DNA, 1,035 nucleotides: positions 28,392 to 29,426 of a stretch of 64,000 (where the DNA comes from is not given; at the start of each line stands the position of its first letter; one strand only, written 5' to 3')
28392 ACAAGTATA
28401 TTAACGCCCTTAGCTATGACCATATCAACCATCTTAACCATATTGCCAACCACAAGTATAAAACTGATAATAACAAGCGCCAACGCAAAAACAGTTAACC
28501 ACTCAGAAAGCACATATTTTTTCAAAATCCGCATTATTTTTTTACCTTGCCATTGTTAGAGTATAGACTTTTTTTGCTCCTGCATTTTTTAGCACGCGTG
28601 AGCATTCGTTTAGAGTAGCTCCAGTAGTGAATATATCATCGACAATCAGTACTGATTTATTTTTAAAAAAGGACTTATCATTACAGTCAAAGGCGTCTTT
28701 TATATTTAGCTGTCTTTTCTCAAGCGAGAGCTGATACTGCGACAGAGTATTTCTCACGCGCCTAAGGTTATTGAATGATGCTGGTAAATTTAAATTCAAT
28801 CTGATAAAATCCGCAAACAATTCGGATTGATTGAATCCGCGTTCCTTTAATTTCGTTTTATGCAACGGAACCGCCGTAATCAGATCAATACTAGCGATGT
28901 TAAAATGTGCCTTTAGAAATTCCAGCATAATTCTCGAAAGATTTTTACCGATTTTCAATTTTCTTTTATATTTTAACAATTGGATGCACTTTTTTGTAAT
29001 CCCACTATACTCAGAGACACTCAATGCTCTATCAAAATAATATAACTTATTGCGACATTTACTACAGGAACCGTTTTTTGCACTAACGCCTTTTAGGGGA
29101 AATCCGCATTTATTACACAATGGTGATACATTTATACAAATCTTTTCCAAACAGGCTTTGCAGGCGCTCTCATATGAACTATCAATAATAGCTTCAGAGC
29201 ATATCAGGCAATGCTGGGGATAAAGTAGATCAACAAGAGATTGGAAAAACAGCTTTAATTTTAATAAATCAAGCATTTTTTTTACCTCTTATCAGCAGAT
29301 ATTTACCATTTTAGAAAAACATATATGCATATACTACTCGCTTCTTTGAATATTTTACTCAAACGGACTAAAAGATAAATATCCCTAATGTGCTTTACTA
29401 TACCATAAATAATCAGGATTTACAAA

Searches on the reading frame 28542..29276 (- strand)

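Call 47: search_protein_families(library=pfam, proteins=[window:28542-29276:-], max_evalue=0.001)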
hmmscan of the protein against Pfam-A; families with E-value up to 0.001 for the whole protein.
window:28542-29276:- (244 aa): 2 families
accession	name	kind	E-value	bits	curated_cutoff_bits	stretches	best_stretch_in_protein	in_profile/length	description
PF18912.6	DZR_2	-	3.4e-10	40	27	1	14-75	1-56/56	Double zinc ribbon domain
PF00156.33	Pribosyltran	-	2.1e-09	37.3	26.3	1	160-241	49-122/158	Phosphoribosyl transferase domain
